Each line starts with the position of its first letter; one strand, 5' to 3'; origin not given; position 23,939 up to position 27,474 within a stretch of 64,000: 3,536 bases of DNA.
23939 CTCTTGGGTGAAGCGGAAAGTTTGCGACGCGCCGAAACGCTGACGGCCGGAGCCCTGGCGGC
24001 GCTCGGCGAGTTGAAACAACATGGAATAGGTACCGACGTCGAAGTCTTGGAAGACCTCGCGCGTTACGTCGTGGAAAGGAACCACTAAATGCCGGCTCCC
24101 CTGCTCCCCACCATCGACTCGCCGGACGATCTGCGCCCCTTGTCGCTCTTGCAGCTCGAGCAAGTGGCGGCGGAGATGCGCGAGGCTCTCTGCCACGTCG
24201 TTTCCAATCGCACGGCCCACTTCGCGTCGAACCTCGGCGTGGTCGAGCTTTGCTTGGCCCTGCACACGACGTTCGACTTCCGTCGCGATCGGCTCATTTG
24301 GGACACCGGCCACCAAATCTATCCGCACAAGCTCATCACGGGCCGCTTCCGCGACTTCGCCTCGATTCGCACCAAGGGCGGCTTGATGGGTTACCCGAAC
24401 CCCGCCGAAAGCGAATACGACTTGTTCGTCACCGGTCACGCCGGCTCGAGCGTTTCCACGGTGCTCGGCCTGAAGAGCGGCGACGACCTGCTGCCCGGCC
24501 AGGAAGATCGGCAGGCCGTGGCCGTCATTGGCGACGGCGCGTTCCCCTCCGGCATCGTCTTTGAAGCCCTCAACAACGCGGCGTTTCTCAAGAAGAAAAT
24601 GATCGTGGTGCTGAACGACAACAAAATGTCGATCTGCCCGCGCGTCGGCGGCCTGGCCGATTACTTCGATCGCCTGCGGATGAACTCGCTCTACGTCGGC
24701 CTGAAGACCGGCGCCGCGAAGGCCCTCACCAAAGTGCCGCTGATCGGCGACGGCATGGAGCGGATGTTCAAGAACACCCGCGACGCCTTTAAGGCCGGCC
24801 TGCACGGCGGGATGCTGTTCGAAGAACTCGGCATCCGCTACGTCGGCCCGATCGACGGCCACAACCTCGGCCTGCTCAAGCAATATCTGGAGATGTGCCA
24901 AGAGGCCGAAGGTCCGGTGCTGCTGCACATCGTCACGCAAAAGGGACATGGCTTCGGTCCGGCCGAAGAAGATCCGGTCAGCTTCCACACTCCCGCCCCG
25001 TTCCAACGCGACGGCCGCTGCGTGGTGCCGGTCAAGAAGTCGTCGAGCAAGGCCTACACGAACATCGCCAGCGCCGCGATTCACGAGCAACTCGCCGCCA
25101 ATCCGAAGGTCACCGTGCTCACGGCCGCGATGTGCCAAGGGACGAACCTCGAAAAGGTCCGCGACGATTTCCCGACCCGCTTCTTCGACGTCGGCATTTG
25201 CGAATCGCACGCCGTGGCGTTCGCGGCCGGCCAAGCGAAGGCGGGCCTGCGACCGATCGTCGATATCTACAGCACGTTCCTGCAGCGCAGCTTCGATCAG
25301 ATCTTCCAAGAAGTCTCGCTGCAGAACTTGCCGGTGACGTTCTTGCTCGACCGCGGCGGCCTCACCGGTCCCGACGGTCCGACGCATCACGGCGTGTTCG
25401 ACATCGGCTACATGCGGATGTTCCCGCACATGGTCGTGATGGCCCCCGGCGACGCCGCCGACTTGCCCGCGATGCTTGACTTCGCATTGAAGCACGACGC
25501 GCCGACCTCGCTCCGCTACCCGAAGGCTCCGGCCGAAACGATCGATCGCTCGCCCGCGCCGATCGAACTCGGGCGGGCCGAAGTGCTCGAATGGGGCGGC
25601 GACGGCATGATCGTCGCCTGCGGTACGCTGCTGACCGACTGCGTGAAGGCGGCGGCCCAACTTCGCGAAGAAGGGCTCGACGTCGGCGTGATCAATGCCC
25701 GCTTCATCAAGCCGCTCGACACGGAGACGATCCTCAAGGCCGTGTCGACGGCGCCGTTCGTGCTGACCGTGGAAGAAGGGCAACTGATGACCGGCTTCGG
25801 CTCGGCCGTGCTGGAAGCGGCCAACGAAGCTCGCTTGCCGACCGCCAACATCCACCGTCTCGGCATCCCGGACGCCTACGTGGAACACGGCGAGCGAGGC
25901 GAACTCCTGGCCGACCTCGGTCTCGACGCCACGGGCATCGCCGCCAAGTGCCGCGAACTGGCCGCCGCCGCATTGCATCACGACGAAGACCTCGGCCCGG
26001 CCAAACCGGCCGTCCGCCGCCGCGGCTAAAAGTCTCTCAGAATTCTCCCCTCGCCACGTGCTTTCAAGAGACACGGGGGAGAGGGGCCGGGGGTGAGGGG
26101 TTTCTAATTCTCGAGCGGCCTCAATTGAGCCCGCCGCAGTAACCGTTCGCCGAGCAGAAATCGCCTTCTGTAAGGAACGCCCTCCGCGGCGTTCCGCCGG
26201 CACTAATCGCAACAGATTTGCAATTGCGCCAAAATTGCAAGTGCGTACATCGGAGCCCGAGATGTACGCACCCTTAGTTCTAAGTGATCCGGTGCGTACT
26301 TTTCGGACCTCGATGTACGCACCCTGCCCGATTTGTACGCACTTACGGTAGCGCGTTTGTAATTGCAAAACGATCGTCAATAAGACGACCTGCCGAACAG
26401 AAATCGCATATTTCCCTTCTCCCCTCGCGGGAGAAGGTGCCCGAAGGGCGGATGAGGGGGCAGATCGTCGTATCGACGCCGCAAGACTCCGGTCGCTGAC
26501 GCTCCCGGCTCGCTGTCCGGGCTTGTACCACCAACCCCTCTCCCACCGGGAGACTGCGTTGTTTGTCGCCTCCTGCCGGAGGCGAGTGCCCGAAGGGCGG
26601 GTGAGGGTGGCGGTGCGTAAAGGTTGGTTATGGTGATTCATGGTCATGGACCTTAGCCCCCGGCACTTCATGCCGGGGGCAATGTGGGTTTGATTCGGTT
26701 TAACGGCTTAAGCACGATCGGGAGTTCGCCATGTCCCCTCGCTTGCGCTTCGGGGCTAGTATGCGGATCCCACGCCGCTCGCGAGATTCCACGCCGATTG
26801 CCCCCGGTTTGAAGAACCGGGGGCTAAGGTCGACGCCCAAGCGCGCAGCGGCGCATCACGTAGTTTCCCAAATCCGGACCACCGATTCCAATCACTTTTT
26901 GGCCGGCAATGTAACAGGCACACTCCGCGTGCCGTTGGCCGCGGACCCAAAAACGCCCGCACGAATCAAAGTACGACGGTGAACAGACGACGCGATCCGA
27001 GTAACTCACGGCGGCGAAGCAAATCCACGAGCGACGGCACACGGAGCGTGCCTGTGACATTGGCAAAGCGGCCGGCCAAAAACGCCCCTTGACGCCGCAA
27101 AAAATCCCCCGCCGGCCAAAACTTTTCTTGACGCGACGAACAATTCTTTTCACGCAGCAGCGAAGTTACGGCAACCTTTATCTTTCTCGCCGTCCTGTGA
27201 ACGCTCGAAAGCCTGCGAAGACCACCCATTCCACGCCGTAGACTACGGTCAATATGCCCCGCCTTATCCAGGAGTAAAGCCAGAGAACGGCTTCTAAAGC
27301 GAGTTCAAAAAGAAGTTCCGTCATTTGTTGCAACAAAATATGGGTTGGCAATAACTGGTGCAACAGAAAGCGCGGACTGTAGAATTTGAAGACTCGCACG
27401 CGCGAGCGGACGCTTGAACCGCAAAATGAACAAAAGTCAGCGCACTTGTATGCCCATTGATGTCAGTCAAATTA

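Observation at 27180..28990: Single-gene low-GC island encoding an AlbA_2 (Schlafen-like) / HATPase_c_4 / wHTH protein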

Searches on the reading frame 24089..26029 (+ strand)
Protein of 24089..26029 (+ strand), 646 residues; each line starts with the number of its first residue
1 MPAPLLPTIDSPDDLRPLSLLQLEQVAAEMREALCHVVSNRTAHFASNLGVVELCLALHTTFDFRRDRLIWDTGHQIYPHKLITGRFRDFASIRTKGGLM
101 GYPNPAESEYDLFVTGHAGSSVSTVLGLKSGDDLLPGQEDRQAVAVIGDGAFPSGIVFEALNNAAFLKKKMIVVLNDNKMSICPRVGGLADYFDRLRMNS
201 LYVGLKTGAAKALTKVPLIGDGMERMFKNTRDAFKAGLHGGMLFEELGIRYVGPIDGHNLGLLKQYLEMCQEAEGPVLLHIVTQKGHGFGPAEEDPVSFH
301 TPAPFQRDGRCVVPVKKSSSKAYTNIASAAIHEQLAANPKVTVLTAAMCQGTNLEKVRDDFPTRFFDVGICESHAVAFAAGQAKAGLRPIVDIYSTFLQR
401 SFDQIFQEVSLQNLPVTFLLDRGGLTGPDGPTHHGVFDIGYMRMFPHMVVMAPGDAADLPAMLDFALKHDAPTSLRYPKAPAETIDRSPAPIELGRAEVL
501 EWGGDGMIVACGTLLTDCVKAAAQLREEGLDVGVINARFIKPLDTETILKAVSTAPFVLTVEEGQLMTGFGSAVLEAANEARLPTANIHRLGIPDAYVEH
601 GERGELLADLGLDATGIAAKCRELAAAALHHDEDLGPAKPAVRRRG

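Call 8: find_encoding_contigs(protein=window:24089-26029:+, flank=10000, max_places=6)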
Protein window:24089-26029:+ (646 aa): 1 contig read that carries it; 1 place shown.
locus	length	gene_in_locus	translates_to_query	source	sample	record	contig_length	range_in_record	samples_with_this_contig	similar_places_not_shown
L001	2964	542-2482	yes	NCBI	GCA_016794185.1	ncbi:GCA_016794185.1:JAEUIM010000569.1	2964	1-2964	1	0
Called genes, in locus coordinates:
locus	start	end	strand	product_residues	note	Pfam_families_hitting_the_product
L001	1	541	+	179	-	PF00348:polyprenyl_synt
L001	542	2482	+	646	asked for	PF13292:DXP_synthase_N, PF02779:Transket_pyr, PF02780:Transketolase_C, PF17147:PFOR_II (faint)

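Call 13: find_related_loci(query=window:24089-26029:+, collection=genome_contigs, flank=8000)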
Query window:24089-26029:+ (646 aa) in genome_contigs; peptide patterns used: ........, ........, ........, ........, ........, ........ (x = any residue, [..] = any of these).
600 stretches matched a pattern (row limit reached: there are more); 582 encode a relative of the query (tblastn E <= 1e-3); the best 80 are kept; 80 distinct loci.
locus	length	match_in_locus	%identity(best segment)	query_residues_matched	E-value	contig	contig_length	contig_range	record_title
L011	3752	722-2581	83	4-623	0e+0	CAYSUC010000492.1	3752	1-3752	MAG TPA_asm: uncultured Planctomycetaceae bacterium isolate SRP173033_co1_65 genome assembly, contig: NODE_74146_length_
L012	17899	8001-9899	74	5-642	0e+0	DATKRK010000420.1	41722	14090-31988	MAG TPA_asm: Pirellulales bacterium isolate SMAG_U14026 k141_1035243, whole genome shotgun sequence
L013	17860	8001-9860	75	5-625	0e+0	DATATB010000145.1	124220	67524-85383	MAG TPA_asm: Pirellulales bacterium isolate SMAG_U5535 k141_3141848, whole genome shotgun sequence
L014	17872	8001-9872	72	5-627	0e+0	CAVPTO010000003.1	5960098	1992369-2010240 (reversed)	MAG: uncultured Planctomycetota bacterium isolate MFD09671.bin.1.46 genome assembly, contig: contig_14685, whole genome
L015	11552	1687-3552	71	5-626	0e+0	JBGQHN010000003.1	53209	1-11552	MAG: Planctomycetia bacterium isolate OBJ2_061818_070_71 k141_986412_length_53209_cov_10.3386, whole genome shotgun sequ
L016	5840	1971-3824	72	5-623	0e+0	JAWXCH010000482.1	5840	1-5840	MAG: Planctomycetota bacterium isolate P2IB.134 k99_1725086, whole genome shotgun sequence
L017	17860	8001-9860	72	5-625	0e+0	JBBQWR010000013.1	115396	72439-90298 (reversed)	MAG: Pirellulales bacterium isolate Co_metawrap_2068 Cmw_2068_k141_21484833_length_115396_cov_15.9990, whole genome shot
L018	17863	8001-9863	71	5-626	0e+0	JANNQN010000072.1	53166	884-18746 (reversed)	MAG: Planctomycetia bacterium isolate SOY_31_metabat_442_sub SOY_31_k141_3016579, whole genome shotgun sequence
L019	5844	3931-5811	70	5-631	0e+0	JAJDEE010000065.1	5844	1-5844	MAG: Planctomycetota bacterium isolate OFTM389 OFTM389_64, whole genome shotgun sequence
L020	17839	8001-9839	73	5-617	0e+0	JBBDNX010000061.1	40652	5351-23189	MAG: Pirellulales bacterium isolate LejiaB_66_9 Lejia_B_1174_length_40652_cov_5, whole genome shotgun sequence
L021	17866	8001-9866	70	5-626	0e+0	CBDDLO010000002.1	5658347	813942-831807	MAG: Bythopirellula sp. isolate 01c9a370-3b1c-4d10-843e-85d0f0aaef08 genome assembly, contig: contig_2, whole genome sho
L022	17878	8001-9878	69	5-644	0e+0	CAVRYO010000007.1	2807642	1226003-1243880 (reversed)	MAG: Pirellulales bacterium isolate MFD00964.bin.2.162 genome assembly, contig: contig_4237, whole genome shotgun sequen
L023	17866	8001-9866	71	5-626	0e+0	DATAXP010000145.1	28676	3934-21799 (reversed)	MAG TPA_asm: Pirellulales bacterium isolate SMAG_U5656 k141_418780, whole genome shotgun sequence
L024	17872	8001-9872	71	5-625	0e+0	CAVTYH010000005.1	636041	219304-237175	MAG: Pirellulales bacterium isolate MFD04944.bin.2.167 genome assembly, contig: contig_70124, whole genome shotgun seque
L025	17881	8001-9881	70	4-630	0e+0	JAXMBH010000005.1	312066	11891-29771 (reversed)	MAG: Pirellulales bacterium isolate STL-PLA31 C1.195.fa-5, whole genome shotgun sequence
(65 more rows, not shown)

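Call 62: search_protein_families(library=padloc, alignment_id=A3, max_evalue=0.00001)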
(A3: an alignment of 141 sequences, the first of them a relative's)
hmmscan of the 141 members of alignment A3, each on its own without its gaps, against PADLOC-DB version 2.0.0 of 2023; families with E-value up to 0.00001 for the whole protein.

A. member 1, L021:10019-11188:+ (389 aa): 0 families

B. families by the number of members that match (of 141 scanned): 14 families
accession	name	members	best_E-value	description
PDLC04135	mad3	1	3.2e-27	mads_3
PDLC02980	AriA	1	3.7e-14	-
PDLC04388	PDC-M06B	1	1e-10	-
PDLC00315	PtuB1|PtuB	1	4.4e-10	Unknown function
PDLC04140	mad8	1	4.5e-10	mads_8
PDLC04647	PDC-M43B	1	6.2e-09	-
PDLC01293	Cas10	1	7.3e-09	CAS-III; effector_LS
PDLC02919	HEAT-ARM_XIII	1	1.2e-07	-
PDLC02914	ATPase-Toprim_I-B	1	1.2e-07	-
PDLC01765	Cas3c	1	6.3e-07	-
PDLC02979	AriA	1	1.4e-06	-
PDLC03478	REase_II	1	2.8e-06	Type II restriction enzyme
PDLC04175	HEC-01A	1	4e-06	-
PDLC02859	DpdF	1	7.1e-06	DpdF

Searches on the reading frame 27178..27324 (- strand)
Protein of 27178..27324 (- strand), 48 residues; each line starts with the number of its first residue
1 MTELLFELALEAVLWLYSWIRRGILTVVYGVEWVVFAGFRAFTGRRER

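Call 87: search_protein_families(library=pfam, proteins=[window:27178-27324:-], max_evalue=1)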
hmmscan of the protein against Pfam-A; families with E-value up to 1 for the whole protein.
window:27178-27324:- (48 aa): 0 families

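Call 88: search_protein_families(library=padloc, proteins=[window:27178-27324:-], max_evalue=1)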
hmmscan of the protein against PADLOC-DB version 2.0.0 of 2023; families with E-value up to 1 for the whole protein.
window:27178-27324:- (48 aa): 0 families
